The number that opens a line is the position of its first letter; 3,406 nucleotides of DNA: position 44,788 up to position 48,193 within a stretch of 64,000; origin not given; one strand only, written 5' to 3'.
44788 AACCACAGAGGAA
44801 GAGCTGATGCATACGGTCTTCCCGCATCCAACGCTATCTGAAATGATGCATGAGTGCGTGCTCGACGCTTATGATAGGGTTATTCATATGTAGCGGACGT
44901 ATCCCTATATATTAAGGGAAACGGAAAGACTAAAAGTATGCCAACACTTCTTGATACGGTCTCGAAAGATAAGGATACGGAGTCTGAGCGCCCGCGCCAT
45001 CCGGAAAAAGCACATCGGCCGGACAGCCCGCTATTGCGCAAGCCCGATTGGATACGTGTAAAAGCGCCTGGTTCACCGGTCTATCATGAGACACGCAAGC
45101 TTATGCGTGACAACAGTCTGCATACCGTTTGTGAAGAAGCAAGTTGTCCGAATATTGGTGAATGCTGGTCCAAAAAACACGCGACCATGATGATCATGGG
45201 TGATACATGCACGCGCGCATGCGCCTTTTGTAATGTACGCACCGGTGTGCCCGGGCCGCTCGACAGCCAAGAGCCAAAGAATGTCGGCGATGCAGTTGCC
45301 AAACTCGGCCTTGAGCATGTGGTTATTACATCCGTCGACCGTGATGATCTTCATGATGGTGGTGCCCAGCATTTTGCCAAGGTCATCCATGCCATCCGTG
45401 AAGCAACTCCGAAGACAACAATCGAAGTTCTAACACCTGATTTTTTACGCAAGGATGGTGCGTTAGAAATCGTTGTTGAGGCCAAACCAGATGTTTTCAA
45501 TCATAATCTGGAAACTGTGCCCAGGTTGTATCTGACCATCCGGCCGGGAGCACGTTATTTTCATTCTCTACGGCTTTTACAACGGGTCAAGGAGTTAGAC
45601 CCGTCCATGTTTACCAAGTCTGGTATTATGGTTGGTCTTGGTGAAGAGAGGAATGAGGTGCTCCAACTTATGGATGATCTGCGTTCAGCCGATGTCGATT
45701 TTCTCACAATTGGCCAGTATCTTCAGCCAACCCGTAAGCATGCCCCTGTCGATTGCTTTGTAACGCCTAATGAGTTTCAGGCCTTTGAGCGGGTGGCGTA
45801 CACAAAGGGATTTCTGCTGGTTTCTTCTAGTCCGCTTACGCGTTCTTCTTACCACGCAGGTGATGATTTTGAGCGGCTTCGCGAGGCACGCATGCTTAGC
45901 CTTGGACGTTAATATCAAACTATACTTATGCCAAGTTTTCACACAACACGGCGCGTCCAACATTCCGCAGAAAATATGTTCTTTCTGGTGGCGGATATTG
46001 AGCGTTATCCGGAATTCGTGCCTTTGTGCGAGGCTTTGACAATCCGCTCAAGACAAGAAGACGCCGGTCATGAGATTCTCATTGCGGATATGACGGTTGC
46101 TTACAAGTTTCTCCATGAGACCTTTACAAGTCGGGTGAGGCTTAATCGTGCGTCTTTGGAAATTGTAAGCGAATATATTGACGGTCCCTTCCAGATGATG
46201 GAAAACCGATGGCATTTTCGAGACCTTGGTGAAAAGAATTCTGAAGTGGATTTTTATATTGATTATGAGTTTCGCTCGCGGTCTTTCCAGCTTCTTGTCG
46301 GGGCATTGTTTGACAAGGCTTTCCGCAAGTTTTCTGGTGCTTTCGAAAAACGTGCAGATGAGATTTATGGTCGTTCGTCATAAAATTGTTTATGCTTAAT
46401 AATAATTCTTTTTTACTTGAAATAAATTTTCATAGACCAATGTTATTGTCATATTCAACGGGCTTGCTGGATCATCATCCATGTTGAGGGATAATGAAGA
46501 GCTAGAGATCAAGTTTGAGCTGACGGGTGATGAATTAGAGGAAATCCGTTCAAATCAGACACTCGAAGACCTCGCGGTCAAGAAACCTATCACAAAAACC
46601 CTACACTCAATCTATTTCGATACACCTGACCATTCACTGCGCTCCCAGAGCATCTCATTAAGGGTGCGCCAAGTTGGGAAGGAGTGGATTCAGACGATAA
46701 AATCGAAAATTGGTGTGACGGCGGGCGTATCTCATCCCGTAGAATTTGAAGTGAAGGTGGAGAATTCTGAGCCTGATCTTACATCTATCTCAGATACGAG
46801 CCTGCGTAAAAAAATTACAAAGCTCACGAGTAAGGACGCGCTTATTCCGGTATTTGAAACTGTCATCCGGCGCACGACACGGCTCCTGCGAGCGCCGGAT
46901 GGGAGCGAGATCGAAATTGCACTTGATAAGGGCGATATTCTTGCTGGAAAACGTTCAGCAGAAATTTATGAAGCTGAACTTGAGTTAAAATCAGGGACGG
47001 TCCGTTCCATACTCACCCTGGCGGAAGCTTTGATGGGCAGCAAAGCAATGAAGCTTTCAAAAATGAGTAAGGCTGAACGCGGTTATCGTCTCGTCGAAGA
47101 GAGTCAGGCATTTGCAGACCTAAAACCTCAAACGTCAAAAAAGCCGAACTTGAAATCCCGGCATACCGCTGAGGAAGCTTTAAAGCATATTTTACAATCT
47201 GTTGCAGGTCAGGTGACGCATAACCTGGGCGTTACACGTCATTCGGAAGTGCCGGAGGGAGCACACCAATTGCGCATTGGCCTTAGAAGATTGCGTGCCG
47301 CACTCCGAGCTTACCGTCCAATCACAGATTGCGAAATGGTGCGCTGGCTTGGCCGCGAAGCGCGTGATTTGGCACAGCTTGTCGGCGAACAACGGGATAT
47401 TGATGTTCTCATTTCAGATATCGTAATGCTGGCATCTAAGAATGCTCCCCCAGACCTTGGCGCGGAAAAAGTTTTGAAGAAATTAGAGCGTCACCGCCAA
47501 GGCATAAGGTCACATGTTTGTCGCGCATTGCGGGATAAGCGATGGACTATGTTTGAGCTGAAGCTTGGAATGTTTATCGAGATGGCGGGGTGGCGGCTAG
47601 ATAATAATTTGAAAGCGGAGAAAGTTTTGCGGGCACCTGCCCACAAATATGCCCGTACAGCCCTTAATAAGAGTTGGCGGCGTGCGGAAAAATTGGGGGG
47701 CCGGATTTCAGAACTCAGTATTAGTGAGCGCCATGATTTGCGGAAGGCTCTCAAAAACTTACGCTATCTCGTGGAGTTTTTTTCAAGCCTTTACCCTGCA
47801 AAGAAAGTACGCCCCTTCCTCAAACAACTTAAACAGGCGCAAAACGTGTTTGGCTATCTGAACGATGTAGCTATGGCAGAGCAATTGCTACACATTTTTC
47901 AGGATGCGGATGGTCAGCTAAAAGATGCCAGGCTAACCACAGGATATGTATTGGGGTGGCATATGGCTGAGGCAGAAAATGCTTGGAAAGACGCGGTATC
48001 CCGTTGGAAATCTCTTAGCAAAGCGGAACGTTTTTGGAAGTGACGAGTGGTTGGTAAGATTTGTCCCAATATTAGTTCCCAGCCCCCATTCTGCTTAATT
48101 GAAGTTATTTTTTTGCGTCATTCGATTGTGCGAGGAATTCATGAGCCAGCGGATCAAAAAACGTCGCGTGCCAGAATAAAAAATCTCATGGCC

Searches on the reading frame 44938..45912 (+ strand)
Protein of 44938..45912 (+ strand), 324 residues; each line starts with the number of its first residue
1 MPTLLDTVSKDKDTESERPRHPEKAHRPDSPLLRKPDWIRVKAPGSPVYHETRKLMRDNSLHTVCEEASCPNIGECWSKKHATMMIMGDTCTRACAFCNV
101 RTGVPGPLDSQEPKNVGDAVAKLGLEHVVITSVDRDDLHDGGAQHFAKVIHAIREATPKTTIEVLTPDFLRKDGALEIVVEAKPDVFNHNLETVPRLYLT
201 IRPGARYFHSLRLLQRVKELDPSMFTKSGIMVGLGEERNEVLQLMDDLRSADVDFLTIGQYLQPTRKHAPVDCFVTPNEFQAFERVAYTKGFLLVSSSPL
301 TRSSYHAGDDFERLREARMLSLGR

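Call 34: search_protein_families(library=ncbifam, proteins=[window:44938-45912:+], max_evalue=1e-10)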
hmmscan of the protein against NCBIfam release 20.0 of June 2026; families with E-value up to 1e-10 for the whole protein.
window:44938-45912:+ (324 aa): 4 families
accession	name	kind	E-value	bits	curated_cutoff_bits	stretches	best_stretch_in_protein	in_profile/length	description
NF004019.1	PRK05481.1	subfamily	2.9e-131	437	203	1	35-317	1-283/286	lipoyl synthase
NF009544.0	PRK12928.1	subfamily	5.2e-126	419.9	210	1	26-311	11-297/300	lipoyl synthase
TIGR00510.1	lipA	equivalog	9.7e-115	383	310.25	1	25-315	7-298/302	lipoyl synthase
NF053790.1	LplA_LipA_fuse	exception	9.7e-114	381.1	800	1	30-308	328-604/606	bifunctional lipoate--protein ligase/lipoyl synthase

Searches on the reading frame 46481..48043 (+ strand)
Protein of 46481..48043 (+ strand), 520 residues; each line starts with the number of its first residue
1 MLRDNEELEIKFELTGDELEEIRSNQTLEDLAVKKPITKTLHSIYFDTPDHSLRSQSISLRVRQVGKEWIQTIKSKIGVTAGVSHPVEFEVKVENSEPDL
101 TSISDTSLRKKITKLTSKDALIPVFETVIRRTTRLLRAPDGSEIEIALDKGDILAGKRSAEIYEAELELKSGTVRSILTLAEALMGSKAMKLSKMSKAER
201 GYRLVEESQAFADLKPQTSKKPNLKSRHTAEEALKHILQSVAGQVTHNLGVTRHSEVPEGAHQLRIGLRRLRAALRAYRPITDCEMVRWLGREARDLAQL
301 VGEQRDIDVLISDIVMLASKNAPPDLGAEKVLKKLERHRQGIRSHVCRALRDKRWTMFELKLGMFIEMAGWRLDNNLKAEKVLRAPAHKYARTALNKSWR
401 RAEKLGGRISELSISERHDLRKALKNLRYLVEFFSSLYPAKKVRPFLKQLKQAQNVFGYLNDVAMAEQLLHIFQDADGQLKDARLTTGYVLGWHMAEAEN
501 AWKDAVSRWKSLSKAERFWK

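Call 34: search_protein_families(library=ncbifam, proteins=[window:46481-48043:+], max_evalue=1e-10)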
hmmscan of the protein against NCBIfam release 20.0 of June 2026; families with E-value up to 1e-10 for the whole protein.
window:46481-48043:+ (520 aa): 0 families

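Call 71: search_protein_families(library=pfam, proteins=[window:46481-48043:+], max_evalue=1e-8)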
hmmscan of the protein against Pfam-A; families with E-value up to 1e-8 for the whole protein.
window:46481-48043:+ (520 aa): 2 families
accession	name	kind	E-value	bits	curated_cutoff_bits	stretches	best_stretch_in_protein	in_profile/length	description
PF05235.19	CHAD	-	5.5e-49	167.6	25.6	1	238-471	3-228/228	CHAD domain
PF01928.26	CYTH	-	2.4e-24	86.6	23.2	1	6-202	2-179/179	CYTH domain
